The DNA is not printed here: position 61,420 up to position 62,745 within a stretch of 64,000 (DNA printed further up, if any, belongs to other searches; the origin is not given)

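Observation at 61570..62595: Single polypeptide fusing a SET-domain (protein-lysine methyltransferase fold) to a SpoU/TrmH SPOUT RNA methyltransferase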

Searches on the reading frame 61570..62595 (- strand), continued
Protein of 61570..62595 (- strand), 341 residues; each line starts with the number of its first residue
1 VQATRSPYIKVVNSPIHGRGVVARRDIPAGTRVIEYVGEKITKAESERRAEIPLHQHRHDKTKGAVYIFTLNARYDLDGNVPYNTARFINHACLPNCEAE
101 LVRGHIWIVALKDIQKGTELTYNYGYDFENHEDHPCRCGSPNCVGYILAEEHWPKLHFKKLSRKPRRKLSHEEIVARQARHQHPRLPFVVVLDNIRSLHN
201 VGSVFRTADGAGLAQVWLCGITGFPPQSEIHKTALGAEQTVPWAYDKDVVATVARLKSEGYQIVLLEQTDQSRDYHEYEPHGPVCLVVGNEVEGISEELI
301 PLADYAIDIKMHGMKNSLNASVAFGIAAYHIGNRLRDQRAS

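Call 26: find_related_loci(query=A3, collection=genome_contigs, flank=10000)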
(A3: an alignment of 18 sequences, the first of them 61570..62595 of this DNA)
Query A3 (341 aa) in genome_contigs; peptide patterns used: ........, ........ (x = any residue, [..] = any of these).
404 stretches matched a pattern; 363 encode a relative of the query (tblastn E <= 1e-3); the best 80 are kept; 80 distinct loci.
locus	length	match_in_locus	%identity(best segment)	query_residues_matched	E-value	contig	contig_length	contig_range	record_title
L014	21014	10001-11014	77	1-337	1e-179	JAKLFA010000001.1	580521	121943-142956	MAG: Candidatus Omnitrophota bacterium isolate RA.bin146 RA.bin146_1, whole genome shotgun sequence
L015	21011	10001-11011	73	4-338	3e-173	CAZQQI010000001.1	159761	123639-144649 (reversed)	MAG TPA_asm: uncultured Planctomycetales bacterium isolate SRP252850_co1_290 genome assembly, contig: NODE_39_length_159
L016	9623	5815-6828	74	1-337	5e-169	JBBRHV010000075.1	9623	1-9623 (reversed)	MAG: Candidatus Omnitrophota bacterium isolate Co_metawrap_2736 Cmw_2736_k141_17286064_length_9623_cov_9.9962, whole gen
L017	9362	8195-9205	64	1-336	1e-149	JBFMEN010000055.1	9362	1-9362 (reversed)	MAG: Candidatus Omnitrophota bacterium isolate MAG246 MAG246_55, whole genome shotgun sequence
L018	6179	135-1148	64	1-337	3e-146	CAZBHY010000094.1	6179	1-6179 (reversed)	MAG TPA_asm: uncultured Planctomycetales bacterium isolate binchicken_co117_143 genome assembly, contig: NODE_21610_leng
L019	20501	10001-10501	63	1-168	1e-72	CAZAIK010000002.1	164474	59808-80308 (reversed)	MAG TPA_asm: uncultured Methanosarcinales archaeon isolate SRP141376_co1_293 genome assembly, contig: NODE_169_length_16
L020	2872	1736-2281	59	1-181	7e-73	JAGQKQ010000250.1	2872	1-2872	MAG: Candidatus Omnitrophota bacterium isolate HKST-UBA08 NODE_250_length_2872_cov_2.622182, whole genome shotgun sequen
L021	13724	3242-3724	66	1-161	2e-72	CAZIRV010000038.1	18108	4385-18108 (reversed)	MAG TPA_asm: uncultured Planctomycetales bacterium isolate SRP128015_co1_466 genome assembly, contig: NODE_4307_length_1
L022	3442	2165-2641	67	4-162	3e-71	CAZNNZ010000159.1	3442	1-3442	MAG TPA_asm: uncultured Planctomycetales bacterium isolate SRP278252_co2_854 genome assembly, contig: NODE_61471_length_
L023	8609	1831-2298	67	1-156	2e-70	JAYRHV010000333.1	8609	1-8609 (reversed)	MAG: Candidatus Omnitrophota bacterium isolate SZ_szas25bin.37 k141_1407155, whole genome shotgun sequence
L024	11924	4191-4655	66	2-156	2e-70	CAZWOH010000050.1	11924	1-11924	MAG TPA_asm: uncultured Planctomycetales bacterium isolate binchicken_co346_31 genome assembly, contig: NODE_1409_length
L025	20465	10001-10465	66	2-156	4e-70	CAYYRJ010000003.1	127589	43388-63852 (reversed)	MAG TPA_asm: uncultured Planctomycetales bacterium isolate SRP278252_co1_150 genome assembly, contig: NODE_128_length_12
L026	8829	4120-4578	68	4-156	6e-70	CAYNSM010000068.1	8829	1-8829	MAG TPA_asm: uncultured Planctomycetales bacterium isolate SRP278252_co1_54 genome assembly, contig: NODE_14769_length_8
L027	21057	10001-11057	67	2-336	3e-120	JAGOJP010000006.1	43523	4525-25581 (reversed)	MAG: Candidatus Omnitrophota bacterium isolate Go_SlDig_bin_317 Go_SlDig_2266_length_43523_cov_4.523159, whole genome sh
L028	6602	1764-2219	64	2-154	4e-68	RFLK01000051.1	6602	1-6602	MAG: Candidatus Woesearchaeota archaeon isolate J152 k99_583057, whole genome shotgun sequence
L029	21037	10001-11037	66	2-336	2e-117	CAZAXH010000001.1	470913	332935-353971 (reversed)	MAG TPA_asm: uncultured Planctomycetales bacterium isolate binchicken_co117_398 genome assembly, contig: NODE_5_length_4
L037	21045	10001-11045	63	1-336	5e-110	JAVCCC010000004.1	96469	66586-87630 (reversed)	MAG: Candidatus Aceula lacicola isolate MAG_3300035698_1100 Ga0374944_044200, whole genome shotgun sequence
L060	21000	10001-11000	54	3-339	2e-104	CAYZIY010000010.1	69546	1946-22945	MAG TPA_asm: uncultured Planctomycetales bacterium isolate SRP141376_co2_271 genome assembly, contig: NODE_999_length_69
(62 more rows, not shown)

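Call 27: predict_structure(alignment_id=A2)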
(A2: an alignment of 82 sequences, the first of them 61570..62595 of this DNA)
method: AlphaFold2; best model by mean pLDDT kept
length: 341 residues; sequences in the alignment: 82
mean_pLDDT: 92.1   pTM: 0.68
mean pLDDT of the five models: 92.1, 90.9, 90.6, 88.1, 87.5
residues with pLDDT >= 90: 259; 70-90: 75; 50-70: 7; < 50: 0
segments of 3 or more residues with pLDDT < 50: none
pLDDT, mean of each block of 10 residues (from residue 1): 90 89 98 96 94 84 75 93 93 95 94 98 91 91 93 91 80 87 93 96 96 97 92 95 98 98 93 95 96 94 96 75 95 95 81
secondary structure, 60 per line:
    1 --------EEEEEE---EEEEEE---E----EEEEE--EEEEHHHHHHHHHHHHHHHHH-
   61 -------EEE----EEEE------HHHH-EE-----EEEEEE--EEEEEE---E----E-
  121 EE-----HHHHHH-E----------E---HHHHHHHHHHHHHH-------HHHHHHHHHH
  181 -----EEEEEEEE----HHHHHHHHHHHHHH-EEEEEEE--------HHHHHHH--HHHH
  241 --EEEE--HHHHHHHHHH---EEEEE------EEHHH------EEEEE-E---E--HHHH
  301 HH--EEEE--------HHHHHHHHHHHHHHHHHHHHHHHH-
elements in order: E9-14 E18-23 E32-36 E39-42 H43-59 E68-70 E75-78 H85-88 E97-102 E105-110 H128-133 H150-163 H171-180 E186-193 H198-211 E213-219 H228-234 H237-240 E243-246 H249-258 E262-266 E284-288 H297-302 E305-308 H317-340

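Call 38: fold_search(model_id=the predicted structure, library=pdb)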
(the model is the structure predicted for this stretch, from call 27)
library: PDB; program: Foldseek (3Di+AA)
matches with E <= 10: 1516; with E <= 0.001: 409
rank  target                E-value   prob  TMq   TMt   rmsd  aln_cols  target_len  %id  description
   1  1zjr                  4.5e-14  1.00  0.43  0.71   4.7       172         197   28  Crystal Structure of A. aeolicus TrmH/SpoU tRNA modifying enzyme (released 2005-08-09)
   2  2w5z_A                8.7e-14  1.00  0.34  0.63   4.2       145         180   36  Ternary Complex of the Mixed Lineage Leukaemia (MLL1) SET Domain with the cofactor product S-Adenosylhomocysteine and  (released 2009-02-10)
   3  7w67_C                9.9e-14  1.00  0.35  0.72   3.8       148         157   36  The crystal structure of MLL1 (N3861I/Q3867L/C3882SS)-RBBP5-ASH2L in complex with H3K4me0 peptide (released 2022-09-07)
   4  7edc                  1.4e-13  1.00  0.39  0.55   7.2       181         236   29  Crystal structure of mutant tRNA [Gm18] methyltransferase TrmH (E107G) in complex with S-adenosyl-L-methionine from Esch (released 2022-03-23)
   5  4z4p                  1.6e-13  1.00  0.35  0.71   3.4       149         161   35  Structure of the MLL4 SET Domain (released 2015-09-09)
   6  7w6a_C                1.8e-13  1.00  0.34  0.70   4.1       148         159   36  Crystal structure of the MLL1 (N3861I/Q3867L/C3882SS)-RBBP5-ASH2L complex (released 2022-09-07)
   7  7w6j_C                2.4e-13  1.00  0.34  0.70   4.0       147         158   37  The crystal structure of MLL1 (N3861I/Q3867L/C3882SS)-RBBP5-ASH2L in complex with H3K4me2 peptide (released 2022-09-07)
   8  1gz0_F                4.2e-13  1.00  0.40  0.53  14.1       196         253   25  23S RIBOSOMAL RNA G2251 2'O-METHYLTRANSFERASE RLMB (released 2002-10-17)
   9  2w5y                  5.3e-13  1.00  0.33  0.63   4.3       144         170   35  Binary Complex of the Mixed Lineage Leukaemia (MLL1) SET Domain with the cofactor product S-Adenosylhomocysteine. (released 2009-02-10)
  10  1gz0_B                5.3e-13  1.00  0.39  0.54   9.4       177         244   28  23S RIBOSOMAL RNA G2251 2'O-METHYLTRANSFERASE RLMB (released 2002-10-17)
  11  5f6l_A                5.7e-13  1.00  0.34  0.71   4.1       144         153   36  The crystal structure of MLL1 (N3861I/Q3867L) in complex with RbBP5 and Ash2L (released 2016-02-24)
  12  1v2x                  6.0e-13  1.00  0.42  0.72   7.5       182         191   27  TrmH (released 2004-05-04)
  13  7w6l_C                6.8e-13  1.00  0.37  0.78   2.0       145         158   39  The crystal structure of MLL3-RBBP5-ASH2L in complex with H3K4me0 peptide (released 2022-09-07)
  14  6u9k_B                1.0e-12  1.00  0.33  0.71   3.8       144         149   36  MLL1 SET N3861I/Q3867L bound to inhibitor 18 (TC-5153) (released 2020-07-01)
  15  6w5i_C                1.2e-12  1.00  0.34  0.73   4.1       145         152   36  Cryo-EM structure of MLL1 in complex with RbBP5, WDR5, SET1, and ASH2L bound to the nucleosome (Class01) (released 2021-03-31)
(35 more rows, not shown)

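Call 41: search_protein_families(library=pfam, proteins=[L037:9359-9985:+, L037:11061-11651:+, L037:8752-9228:+, L029:9435-9926:+, L029:8249-9247:+, L060:11071-11745:+, L060:8507-9979:+, L029:11393-14806:+, L015:11296-12153:+, L015:12158-13441:+], max_evalue=0.0001)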
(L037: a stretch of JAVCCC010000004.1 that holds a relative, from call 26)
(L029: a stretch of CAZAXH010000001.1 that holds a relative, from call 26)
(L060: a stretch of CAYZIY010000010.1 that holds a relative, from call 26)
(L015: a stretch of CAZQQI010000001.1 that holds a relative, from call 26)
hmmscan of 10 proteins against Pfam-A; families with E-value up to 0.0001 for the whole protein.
L037:9359-9985:+ (208 aa): 1 family
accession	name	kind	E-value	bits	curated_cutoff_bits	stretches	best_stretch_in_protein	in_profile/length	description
PF02677.20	QueH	-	4.8e-61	206.3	23.5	1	13-187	1-174/175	Epoxyqueuosine reductase QueH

L037:11061-11651:+ (196 aa): 1 family
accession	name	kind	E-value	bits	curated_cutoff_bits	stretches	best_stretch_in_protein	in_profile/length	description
PF09335.16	VTT_dom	-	1.8e-09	38.5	33.9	1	39-158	2-120/123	VTT domain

L037:8752-9228:+ (158 aa): 3 families
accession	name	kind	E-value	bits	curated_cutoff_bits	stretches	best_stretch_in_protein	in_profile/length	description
PF14534.12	DUF4440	-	9.2e-11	42.6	25.2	1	37-146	1-106/107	Domain of unknown function (DUF4440)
PF08332.16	CaMKII_AD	-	3.8e-07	30.8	22.1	1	34-152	2-124/128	Calcium/calmodulin dependent protein kinase II association domain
PF13474.12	SnoaL_3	-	6.7e-05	23.7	22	1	42-151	6-115/121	SnoaL-like domain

L029:9435-9926:+ (163 aa): 1 family
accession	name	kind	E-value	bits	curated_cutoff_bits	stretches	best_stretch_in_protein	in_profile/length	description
PF00512.31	HisKA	-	5.3e-11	42.8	26.9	1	98-158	2-59/66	His Kinase A (phospho-acceptor) domain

L029:8249-9247:+ (332 aa): 2 families
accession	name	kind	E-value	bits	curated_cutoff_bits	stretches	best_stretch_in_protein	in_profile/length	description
PF02800.25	Gp_dh_C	-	1.8e-69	232.8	24.4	1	155-312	1-158/158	Glyceraldehyde 3-phosphate dehydrogenase, C-terminal domain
PF00044.30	Gp_dh_N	-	1.9e-39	134.5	31.7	1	3-101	1-99/101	Glyceraldehyde 3-phosphate dehydrogenase, NAD binding domain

L060:11071-11745:+ (224 aa): 2 families
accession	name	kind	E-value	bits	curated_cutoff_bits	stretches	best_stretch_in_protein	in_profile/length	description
PF13419.12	HAD_2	-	6.6e-32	111.5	23.8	1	11-190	1-178/178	Haloacid dehalogenase-like hydrolase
PF00702.32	Hydrolase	-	3.7e-26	93.1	26.4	1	9-184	2-191/191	haloacid dehalogenase-like hydrolase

L060:8507-9979:+ (490 aa): 3 families
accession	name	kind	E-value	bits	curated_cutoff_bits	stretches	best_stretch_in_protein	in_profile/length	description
PF17815.7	PDZ_3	-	4.2e-32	111.4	22.8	1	344-483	7-145/145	PDZ domain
PF13365.12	Trypsin_2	-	2e-23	84.2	27.6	1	56-193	1-144/144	Trypsin-like peptidase domain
PF00089.32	Trypsin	-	4.7e-12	46.6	20.6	1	45-203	13-204/220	Trypsin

L029:11393-14806:+ (1137 aa): 4 families
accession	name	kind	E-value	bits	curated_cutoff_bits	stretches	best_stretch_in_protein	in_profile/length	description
PF00501.34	AMP-binding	-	2.3e-75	254.2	29.9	1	617-991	1-384/384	AMP-binding enzyme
PF07690.21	MFS_1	-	4.5e-32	111.8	33.4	1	18-365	5-346/347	Major Facilitator Superfamily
PF01553.26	Acyltransferase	-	4.9e-24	85.1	23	1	420-546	1-130/132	Acyltransferase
PF05977.19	MFS_3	-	1.7e-08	33.8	27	1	57-401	54-395/524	Transmembrane secretion effector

L015:11296-12153:+ (285 aa): 4 families
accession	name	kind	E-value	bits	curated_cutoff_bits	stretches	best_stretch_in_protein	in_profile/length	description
PF03446.21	NAD_binding_2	-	5.3e-37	127.7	21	1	2-152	1-154/161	NAD binding domain of 6-phosphogluconate dehydrogenase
PF14833.11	NAD_binding_11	-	8.1e-19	68.5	30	1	161-281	1-121/122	NAD-binding of NADP-dependent 3-hydroxyisobutyrate dehydrogenase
PF21761.2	RedAm-like_C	-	2.4e-09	38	27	1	159-283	1-126/127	NADPH-dependent reductive aminase-like, C-terminal domain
PF03807.23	F420_oxidored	-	9.2e-07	29.8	21.6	1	2-90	1-91/94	NADP oxidoreductase coenzyme F420-dependent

L015:12158-13441:+ (427 aa): 20 families
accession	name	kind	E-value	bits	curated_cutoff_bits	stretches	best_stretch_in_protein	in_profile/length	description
PF07719.23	TPR_2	-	3.5e-26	89.6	27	0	179-209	4-34/34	Tetratricopeptide repeat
PF13432.12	TPR_16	-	1.9e-23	83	32.7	3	215-267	2-54/65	Tetratricopeptide repeat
PF13181.12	TPR_8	-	2.8e-23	80.5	25.7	0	180-209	5-34/34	Tetratricopeptide repeat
PF00515.34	TPR_1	-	2.8e-22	78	27.8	0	185-209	10-34/34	Tetratricopeptide repeat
PF13431.12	TPR_17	-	2.3e-21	74.7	24.4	0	199-231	2-34/34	Tetratricopeptide repeat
PF13428.12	TPR_14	-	1.8e-20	71.8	23.5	0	279-321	2-44/44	Tetratricopeptide repeat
PF13414.12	TPR_11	-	4.1e-19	68.4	26.8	1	188-223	6-41/42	TPR repeat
PF14559.12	TPR_19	-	3.6e-16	59.7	25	1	224-284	5-64/68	Tetratricopeptide repeat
PF13424.12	TPR_12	-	3.7e-14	53.1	30.1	1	314-375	5-73/77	Tetratricopeptide repeat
PF13176.12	TPR_7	-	2.8e-12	46.1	27.9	0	182-208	5-33/36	Tetratricopeptide repeat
PF13371.12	TPR_9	-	2e-11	44.2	35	1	184-241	3-60/73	Tetratricopeptide repeat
PF23914.1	TPR_CcmH_CycH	-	3.8e-11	43.5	42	1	199-285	39-128/158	Cytochrome c-type biogenesis protein H TPR domain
PF12895.13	ANAPC3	-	4.9e-11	43.2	27.2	1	191-269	4-81/82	Anaphase-promoting complex, cyclosome, subunit 3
PF13174.12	TPR_6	-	4.1e-10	40.1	26.3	0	245-272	1-28/33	Tetratricopeptide repeat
PF14561.12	TPR_20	-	1.3e-06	29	25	0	194-238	6-50/90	Tetratricopeptide repeat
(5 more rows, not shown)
